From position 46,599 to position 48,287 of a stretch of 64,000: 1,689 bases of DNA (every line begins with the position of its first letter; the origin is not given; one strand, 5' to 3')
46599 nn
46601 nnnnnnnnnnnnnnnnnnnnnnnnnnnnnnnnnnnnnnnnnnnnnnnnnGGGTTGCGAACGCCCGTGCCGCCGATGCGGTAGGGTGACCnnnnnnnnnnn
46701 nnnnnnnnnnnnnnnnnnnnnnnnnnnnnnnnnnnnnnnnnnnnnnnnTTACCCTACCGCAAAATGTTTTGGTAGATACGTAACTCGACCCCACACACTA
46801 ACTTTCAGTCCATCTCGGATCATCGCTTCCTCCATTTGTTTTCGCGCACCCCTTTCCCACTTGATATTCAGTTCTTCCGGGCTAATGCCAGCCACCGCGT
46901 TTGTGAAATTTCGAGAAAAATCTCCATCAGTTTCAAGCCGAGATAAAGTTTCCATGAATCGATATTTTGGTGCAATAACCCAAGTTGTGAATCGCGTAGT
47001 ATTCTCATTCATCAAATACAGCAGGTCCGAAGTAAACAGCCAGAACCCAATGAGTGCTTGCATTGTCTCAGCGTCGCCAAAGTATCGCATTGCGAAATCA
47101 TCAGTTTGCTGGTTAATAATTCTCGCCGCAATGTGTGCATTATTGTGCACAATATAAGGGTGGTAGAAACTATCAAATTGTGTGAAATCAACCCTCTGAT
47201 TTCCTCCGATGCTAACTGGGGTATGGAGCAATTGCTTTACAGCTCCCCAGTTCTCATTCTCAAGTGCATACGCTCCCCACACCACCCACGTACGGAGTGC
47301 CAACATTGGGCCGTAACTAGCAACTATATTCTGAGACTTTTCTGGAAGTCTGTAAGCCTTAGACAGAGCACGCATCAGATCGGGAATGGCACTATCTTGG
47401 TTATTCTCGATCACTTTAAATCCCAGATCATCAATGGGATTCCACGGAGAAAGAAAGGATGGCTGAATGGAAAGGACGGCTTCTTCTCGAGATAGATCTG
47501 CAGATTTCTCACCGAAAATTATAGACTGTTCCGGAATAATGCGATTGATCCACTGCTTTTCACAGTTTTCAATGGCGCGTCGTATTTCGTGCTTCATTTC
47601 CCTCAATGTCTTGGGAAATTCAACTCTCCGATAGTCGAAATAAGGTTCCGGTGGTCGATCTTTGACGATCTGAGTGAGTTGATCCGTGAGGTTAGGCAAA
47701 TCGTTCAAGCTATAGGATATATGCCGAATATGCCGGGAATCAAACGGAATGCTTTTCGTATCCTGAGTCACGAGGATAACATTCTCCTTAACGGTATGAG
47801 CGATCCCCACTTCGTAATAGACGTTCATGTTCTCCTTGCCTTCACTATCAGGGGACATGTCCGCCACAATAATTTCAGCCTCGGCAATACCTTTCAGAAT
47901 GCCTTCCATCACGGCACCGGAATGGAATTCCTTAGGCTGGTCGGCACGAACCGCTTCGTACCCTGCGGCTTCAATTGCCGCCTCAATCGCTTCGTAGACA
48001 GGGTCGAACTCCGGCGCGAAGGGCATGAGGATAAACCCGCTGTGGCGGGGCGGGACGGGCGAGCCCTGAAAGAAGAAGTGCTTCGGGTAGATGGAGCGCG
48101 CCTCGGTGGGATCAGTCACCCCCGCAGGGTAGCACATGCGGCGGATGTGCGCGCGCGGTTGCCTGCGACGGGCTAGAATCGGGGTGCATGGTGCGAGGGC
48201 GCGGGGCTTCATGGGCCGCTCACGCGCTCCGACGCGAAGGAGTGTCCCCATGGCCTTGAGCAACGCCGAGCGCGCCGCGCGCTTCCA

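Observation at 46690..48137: Single-gene island of about 40% G+C encoding a TIR/nucleoside-2-deoxyribosyltransferase-like domain fused to a large unknown domain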

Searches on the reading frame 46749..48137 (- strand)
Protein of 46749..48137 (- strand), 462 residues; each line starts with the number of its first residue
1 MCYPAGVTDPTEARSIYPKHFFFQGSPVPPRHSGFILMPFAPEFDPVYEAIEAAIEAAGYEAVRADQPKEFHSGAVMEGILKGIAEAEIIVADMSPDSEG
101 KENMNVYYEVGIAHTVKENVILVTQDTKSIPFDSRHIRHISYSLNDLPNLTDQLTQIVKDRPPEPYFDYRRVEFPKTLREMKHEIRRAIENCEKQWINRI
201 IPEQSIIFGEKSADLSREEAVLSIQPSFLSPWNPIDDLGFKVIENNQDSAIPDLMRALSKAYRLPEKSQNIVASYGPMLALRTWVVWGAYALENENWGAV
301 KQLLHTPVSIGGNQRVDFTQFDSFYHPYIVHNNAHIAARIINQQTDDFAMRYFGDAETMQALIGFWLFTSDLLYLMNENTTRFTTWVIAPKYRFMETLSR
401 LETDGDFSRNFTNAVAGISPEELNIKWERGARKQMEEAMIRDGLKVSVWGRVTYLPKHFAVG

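Call 3: search_protein_families(library=pfam, proteins=[window:46749-48137:-], max_evalue=10)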
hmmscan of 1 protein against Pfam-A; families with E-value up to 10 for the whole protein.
window:46749-48137:- (462 aa): 3 families
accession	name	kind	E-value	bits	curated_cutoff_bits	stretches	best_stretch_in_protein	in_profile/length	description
PF13676.11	TIR_2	-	0.00053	20.9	28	1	45-143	10-109/122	TIR domain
PF05014.21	Nuc_deoxyrib_tr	-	0.00065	20.3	28.8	1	64-129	40-102/117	Nucleoside 2-deoxyribosyltransferase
PF10137.14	CAP12-PCTIR_TIR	-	0.19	12.2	24.7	1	47-133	12-108/119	CAP12/Pycsar effector protein, TIR domain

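Call 4: search_protein_families(library=padloc, proteins=[window:46749-48137:-], max_evalue=10)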
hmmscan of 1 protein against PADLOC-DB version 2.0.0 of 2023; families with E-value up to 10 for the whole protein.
window:46749-48137:- (462 aa): 1 family
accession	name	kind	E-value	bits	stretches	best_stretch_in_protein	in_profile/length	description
PDLC00733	Effector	-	0.0047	13.8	1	55-137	271-349/388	TIR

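Call 5: search_protein_families(library=ncbifam, proteins=[window:46749-48137:-], max_evalue=10)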
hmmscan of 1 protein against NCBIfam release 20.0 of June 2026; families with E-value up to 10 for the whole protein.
window:46749-48137:- (462 aa): 0 families

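Call 8: find_homologous_proteins(query=window:46749-48137:-, max_evalue=0.001)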
Query window:46749-48137:- (462 aa): 44 proteins with E <= 0.001 among 6353 candidates.
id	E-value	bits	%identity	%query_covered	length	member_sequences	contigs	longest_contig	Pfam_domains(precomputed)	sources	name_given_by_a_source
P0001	0.0e+0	1030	97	100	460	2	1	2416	-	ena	-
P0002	3.5e-170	585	58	100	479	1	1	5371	-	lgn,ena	-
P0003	3.0e-110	387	42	97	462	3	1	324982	-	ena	-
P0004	3.6e-103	364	42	97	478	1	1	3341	-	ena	-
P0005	6.9e-102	360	43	92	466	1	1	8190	-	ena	-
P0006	2.2e-98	348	41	97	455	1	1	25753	-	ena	-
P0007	4.5e-93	331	41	97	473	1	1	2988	-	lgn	-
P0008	1.2e-92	329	41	92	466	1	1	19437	-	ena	-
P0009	3.7e-92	328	41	90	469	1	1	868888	-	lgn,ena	-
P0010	8.5e-91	323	39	97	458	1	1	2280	-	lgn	-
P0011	1.8e-90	322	40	97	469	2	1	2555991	-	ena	-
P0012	5.3e-90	321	40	97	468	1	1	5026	-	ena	-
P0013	2.5e-89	318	39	92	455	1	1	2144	-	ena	-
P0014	3.4e-88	315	39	97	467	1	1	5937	-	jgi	jgi:hypothetical protein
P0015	2.1e-87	312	40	97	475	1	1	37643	-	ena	-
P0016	2.2e-86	309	41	90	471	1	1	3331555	-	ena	-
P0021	2.3e-79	286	37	98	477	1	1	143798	-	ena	-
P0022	6.2e-79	284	37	97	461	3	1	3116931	-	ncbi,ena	-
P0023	1.1e-72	264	35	93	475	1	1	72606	-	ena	-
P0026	1.7e-17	82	44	28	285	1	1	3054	-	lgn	-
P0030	1.5e-15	75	46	24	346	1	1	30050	PF05014.22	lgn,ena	-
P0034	5.2e-14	70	46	25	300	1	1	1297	PF05014.22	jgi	-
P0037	9.7e-13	66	43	24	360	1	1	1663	PF05014.22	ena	-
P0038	1.2e-12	66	40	27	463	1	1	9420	-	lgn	-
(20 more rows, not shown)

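Call 11: search_solved_structures(query=A1, max_evalue=10, show_alignments=3)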
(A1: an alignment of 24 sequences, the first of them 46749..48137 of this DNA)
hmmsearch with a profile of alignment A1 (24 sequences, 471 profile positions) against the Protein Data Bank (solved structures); distinct sequences matched with E-value up to 10: 0.

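Call 12: find_related_loci(query=A1, collection=genome_contigs, flank=10000)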
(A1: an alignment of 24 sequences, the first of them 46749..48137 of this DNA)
Query A1 (462 aa) in genome_contigs; peptide patterns used: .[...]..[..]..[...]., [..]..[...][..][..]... (x = any residue, [..] = any of these).
599 stretches matched a pattern (row limit reached: there are more); 165 encode a relative of the query (tblastn E <= 1e-3); the best 80 are kept; 80 distinct loci.
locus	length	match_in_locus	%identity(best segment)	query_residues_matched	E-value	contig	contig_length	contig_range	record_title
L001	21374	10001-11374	42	11-460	1e-109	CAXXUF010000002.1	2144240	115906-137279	MAG: Tepidiformaceae bacterium isolate 318f1ce1-8287-4d5d-81f3-8079518f2b7d genome assembly, contig: contig_2, whole gen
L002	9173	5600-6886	33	14-437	2e-60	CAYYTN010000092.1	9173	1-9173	MAG TPA_asm: uncultured Chloroflexota bacterium isolate SRP200020_co5_47 genome assembly, contig: NODE_11854_length_9173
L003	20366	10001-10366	41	33-159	1e-23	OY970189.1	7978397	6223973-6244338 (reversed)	MAG: uncultured Planctomycetaceae bacterium isolate MFD09603.bin.2.127 genome assembly, chromosome: 1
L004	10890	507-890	42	35-166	9e-23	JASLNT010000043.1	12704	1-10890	MAG: Phycisphaerae bacterium isolate Arabian11_MAG_18 c_000000613346, whole genome shotgun sequence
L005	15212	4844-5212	40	30-159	8e-22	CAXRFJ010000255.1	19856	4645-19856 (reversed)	MAG: Rubrivirga sp. isolate CJ05B_8.35 genome assembly, contig: k141_282469, whole genome shotgun sequence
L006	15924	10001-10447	37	29-191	4e-21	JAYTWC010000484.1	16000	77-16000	MAG: Verrucomicrobiota bacterium isolate GFS_5757 GFS_5757_483, whole genome shotgun sequence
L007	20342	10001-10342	44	26-143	3e-21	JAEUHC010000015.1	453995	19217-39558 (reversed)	MAG: Opitutaceae bacterium isolate new MAG-7 k141_2481316, whole genome shotgun sequence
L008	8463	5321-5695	36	13-145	7e-21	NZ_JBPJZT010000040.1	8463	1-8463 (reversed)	Variovorax sp. GT1P44 NODE_40_length_8463_cov_39.249820, whole genome shotgun sequence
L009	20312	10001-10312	42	36-146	7e-21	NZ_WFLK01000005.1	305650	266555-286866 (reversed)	Janthinobacterium sp. FT58W NODE_5_length_305650_cov_30.563663_5, whole genome shotgun sequence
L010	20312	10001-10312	41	36-146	1e-20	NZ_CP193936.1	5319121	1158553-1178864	Duganella sp. P38 chromosome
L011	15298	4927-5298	38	18-150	1e-20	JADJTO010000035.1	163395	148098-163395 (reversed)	MAG: Micropruina sp. isolate Hirt_18-Q3-R61-65_BAT3C.320 tig01348432-10-1635340, whole genome shotgun sequence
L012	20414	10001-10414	39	13-160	2e-20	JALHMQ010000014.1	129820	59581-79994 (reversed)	MAG: Burkholderiaceae bacterium isolate Bin_34_1_sub c_000000000887, whole genome shotgun sequence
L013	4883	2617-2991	38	16-143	2e-20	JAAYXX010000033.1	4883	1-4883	MAG: Chloroflexota bacterium isolate AS06rmzACSIP_190 31585_AS06, whole genome shotgun sequence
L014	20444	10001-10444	37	23-179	4e-20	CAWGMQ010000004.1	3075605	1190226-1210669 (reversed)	MAG: uncultured Planctomycetota bacterium isolate MFD09567.bin.1.13 genome assembly, contig: contig_19, whole genome sho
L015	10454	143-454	42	36-146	8e-20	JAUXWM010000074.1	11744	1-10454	MAG: Gallionella sp. isolate C15_maxbin.107 C15_k141_344614, whole genome shotgun sequence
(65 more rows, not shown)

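Call 15: find_encoding_contigs(protein=P0001, flank=10000, max_places=4)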
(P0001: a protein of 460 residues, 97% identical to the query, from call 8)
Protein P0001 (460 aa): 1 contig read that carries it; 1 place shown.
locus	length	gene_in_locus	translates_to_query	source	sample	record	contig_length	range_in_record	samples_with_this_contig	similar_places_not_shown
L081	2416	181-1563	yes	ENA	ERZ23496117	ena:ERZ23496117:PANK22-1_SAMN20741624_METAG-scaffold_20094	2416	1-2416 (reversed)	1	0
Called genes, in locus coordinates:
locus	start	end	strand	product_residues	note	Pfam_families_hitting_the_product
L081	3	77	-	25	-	?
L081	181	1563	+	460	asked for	-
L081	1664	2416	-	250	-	?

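Call 16: find_encoding_contigs(protein=P0002, flank=10000, max_places=4)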
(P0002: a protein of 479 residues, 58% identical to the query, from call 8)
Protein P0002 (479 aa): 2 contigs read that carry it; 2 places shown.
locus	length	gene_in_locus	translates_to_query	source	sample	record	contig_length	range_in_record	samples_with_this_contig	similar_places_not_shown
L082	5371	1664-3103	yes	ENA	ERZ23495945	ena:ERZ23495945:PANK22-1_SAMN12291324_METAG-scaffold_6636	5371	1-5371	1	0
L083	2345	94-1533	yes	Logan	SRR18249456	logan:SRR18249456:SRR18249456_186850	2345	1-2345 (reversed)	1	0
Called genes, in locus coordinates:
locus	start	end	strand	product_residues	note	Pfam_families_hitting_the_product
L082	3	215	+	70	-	?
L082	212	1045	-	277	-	PF00581:Rhodanese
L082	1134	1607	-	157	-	-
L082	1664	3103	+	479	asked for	-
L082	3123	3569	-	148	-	-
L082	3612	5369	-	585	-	?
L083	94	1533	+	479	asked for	-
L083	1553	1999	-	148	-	-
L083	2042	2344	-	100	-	?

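Call 19: search_protein_families(library=pfam, proteins=[L082:3123-3569:-, L082:1134-1607:-], max_evalue=0.001)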
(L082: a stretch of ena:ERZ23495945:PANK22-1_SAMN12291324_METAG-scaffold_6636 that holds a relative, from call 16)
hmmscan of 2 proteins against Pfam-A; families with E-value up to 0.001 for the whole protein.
L082:3123-3569:- (148 aa): 0 families

L082:1134-1607:- (157 aa): 0 families

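Call 21: predict_structure(alignment_id=A1)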
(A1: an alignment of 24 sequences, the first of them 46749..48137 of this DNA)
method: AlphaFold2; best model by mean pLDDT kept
length: 462 residues; sequences in the alignment: 24
mean_pLDDT: 84.1   pTM: 0.63
mean pLDDT of the five models: 84.1, 82.8, 82.6, 81.5, 79.3
residues with pLDDT >= 90: 229; 70-90: 168; 50-70: 36; < 50: 29
segments of 3 or more residues with pLDDT < 50: 1-15, 169-174, 444-450
pLDDT, mean of each block of 10 residues (from residue 1): 31 45 59 85 88 94 69 67 86 87 82 84 89 86 92 94 64 61 90 95 91 84 94 95 90 94 91 95 98 95 93 84 90 92 88 88 95 88 83 88 95 96 94 86 53 80 78
secondary structure, 60 per line:
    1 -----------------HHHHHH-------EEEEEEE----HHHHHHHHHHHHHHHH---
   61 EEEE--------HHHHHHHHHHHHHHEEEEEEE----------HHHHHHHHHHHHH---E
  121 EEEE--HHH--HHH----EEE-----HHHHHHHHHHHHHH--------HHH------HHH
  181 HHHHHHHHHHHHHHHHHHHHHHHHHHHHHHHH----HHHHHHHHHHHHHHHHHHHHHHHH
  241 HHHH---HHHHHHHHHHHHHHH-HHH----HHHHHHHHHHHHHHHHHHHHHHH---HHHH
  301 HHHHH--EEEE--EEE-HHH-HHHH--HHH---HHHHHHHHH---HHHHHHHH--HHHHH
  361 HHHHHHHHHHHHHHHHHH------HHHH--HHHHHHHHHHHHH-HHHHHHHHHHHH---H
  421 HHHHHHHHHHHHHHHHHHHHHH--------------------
elements in order: H18-23 E31-37 H42-57 E61-64 H73-86 E87-93 H104-116 E120-124 E139-141 H147-160 H178-212 H217-244 H248-262 H271-293 H297-305 E308-311 E314-316 H322-325 H334-342 H346-353 H356-378 H385-388 H391-403 H405-416 H420-442

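Call 24: fold_search(model_id=the predicted structure, library=pdb)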
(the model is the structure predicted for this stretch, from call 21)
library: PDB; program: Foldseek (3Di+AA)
matches with E <= 10: 651; with E <= 0.001: 0
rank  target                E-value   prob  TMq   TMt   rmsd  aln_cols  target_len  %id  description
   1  2a0k_A                8.8e-03  1.00  0.19  0.51   2.7        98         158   17  Crystal structure of Nucleoside 2-deoxyribosyltransferase from Trypanosoma brucei at 1.8 A resolution (released 2005-07-26)
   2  8qc0_A                2.0e-02  1.00  0.22  0.60   4.7       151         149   14  Nucleoside 2'deoxyribosyltransferase from Chroococcidiopsis thermalis PCC 7203 WT ribosylated (released 2024-02-21)
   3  6wt7                  2.3e-02  1.00  0.24  0.32   5.9       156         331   17  Structure of a metazoan TIR-STING receptor from C. gigas in complex with 2',3'-cGAMP (released 2020-09-09)
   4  6qai_B                3.3e-02  1.00  0.19  0.53   2.8       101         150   18  2-desoxiribosyltransferase from Leishmania mexicana (released 2018-12-26)
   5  6wt6                  3.5e-02  1.00  0.22  0.31   6.4       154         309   16  Structure of a metazoan TIR-STING receptor from C. gigas (released 2020-09-09)
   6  8isy_B                4.3e-02  1.00  0.22  0.23   5.2       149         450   19  Cryo-EM structure of free-state Crt-SPARTA (released 2023-10-18)
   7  8z92_E                4.5e-02  1.00  0.23  0.25   5.2       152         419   18  Crystal structure of CrtAgo/TIR-APAZ in complex with guide DNA and 16-nt target DNA (released 2025-03-12)
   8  9e0m_A                4.5e-02  1.00  0.20  0.14  11.5       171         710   12  CryoEM structure of holoenzyme of inducible Lysine decarboxylase from Hafnia alvei holoenzyme at 2.19 Angstrom resolut (released 2025-06-04)
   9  6qai_A                5.1e-02  1.00  0.18  0.48   5.2       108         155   18  2-desoxiribosyltransferase from Leishmania mexicana (released 2018-12-26)
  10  8qlo_A                5.1e-02  1.00  0.22  0.23   5.6       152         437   18  CryoEM structure of the apo SPARTA (BabAgo/TIR-APAZ) complex (released 2024-01-31)
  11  7o62_C                5.5e-02  1.00  0.23  0.69   3.8       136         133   18  Crystal structure of a 2`-deoxyribosyltransferase from the psychrophilic bacterium Desulfotalea psychrophila. (released 2021-10-20)
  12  8u72_F                6.8e-02  1.00  0.22  0.24   4.7       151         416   19  Cryo-EM structure of the SPARTA oligomer with guide RNA and target DNA (released 2024-06-12)
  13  8z8y_B                6.8e-02  1.00  0.22  0.22   5.1       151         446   18  Crystal structure of CrtAgo/CrtTIR-APAZ complex (released 2025-03-12)
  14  8ifl_F                6.8e-02  1.00  0.21  0.23   8.3       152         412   18  Cryo-EM structure of tetrameric SPARTA gRNA-ssDNA target complex in state 1 (released 2024-01-17)
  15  9e0o_A                6.8e-02  1.00  0.20  0.14  11.4       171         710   13  CryoEM structure of inducible Lysine decarboxylase from Hafnia alvei L-hydrazino-Lysine analog at 2.04 Angstrom resolu (released 2025-06-04)
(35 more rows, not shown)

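Call 25: find_encoding_contigs(protein=P0003, flank=8000, max_places=2)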
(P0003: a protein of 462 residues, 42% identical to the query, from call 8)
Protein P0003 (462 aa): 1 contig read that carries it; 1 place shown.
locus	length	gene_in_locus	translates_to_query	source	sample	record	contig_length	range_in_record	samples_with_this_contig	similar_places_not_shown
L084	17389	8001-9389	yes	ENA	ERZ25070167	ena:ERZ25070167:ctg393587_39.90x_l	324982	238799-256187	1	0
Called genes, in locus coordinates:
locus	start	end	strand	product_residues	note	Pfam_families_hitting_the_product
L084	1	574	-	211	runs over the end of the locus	PF01726:LexA_DNA_bind, PF00717:Peptidase_S24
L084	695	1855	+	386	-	PF08331:QueG_DUF1730, PF13484:Fer4_16, PF13646:HEAT_2 (weak)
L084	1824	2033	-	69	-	-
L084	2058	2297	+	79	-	-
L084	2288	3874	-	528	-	PF25019:LRR_R13L1-DRL21 (faint), PF13855:LRR_8 (weak), PF23598:LRR_14, PF13855:LRR_8, PF23598:LRR_14, PF12799:LRR_4 (weak), PF13855:LRR_8, PF12799:LRR_4 (weak), +2 more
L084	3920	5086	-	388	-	PF01702:TGT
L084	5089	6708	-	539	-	PF01202:SKI, PF13238:AAA_18 (weak), PF13671:AAA_33 (weak), PF00465:Fe-ADH (weak), PF13685:Fe-ADH_2, PF01761:DHQ_synthase, PF24621:DHQS_C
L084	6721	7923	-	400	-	PF01264:Chorismate_synt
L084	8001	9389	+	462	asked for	-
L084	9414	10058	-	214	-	-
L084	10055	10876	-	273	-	PF08501:Shikimate_dh_N, PF18317:SDH_C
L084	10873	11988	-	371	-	PF02618:YceG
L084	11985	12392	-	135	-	PF03652:RuvX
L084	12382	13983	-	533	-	PF04865:Baseplate_J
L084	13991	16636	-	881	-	PF01411:tRNA-synt_2c, PF07973:tRNA_SAD, PF02272:DHHA1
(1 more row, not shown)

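Call 26: find_encoding_contigs(protein=P0022, flank=8000, max_places=2)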
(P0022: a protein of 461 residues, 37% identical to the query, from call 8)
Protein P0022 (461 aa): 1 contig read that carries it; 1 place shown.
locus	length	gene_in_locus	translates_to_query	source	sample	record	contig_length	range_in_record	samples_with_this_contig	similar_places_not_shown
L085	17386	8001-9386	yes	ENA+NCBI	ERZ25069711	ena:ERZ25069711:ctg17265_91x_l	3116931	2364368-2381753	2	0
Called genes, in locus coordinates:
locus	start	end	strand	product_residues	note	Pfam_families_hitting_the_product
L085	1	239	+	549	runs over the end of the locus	PF01022:HTH_5 (faint), PF13412:HTH_24 (faint), PF01047:MarR (weak), PF12802:MarR_2 (weak), PF13545:HTH_Crp_2 (weak), PF13814:Replic_Relax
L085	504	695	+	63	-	-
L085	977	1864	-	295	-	-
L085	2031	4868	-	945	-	PF00580:UvrD-helicase, PF13245:AAA_19, PF13604:AAA_30 (weak), PF13361:UvrD_C, PF13538:UvrD_C_2 (faint)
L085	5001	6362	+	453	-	PF18728:HEPN_AbiV (weak)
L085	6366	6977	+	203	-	-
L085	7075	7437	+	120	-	PF13340:DUF4096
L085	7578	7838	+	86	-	PF01609:DDE_Tnp_1, PF13586:DDE_Tnp_1_2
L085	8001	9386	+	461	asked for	-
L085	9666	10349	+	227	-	PF01381:HTH_3, PF13560:HTH_31 (weak), PF01936:NYN (weak)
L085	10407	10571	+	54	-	-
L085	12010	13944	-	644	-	PF00239:Resolvase, PF07508:Recombinase, PF13408:Zn_ribbon_recom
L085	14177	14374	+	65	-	-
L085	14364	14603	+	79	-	-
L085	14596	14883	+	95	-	PF13384:HTH_23 (weak)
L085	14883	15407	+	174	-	-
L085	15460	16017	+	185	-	PF05685:Uma2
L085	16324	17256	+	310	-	-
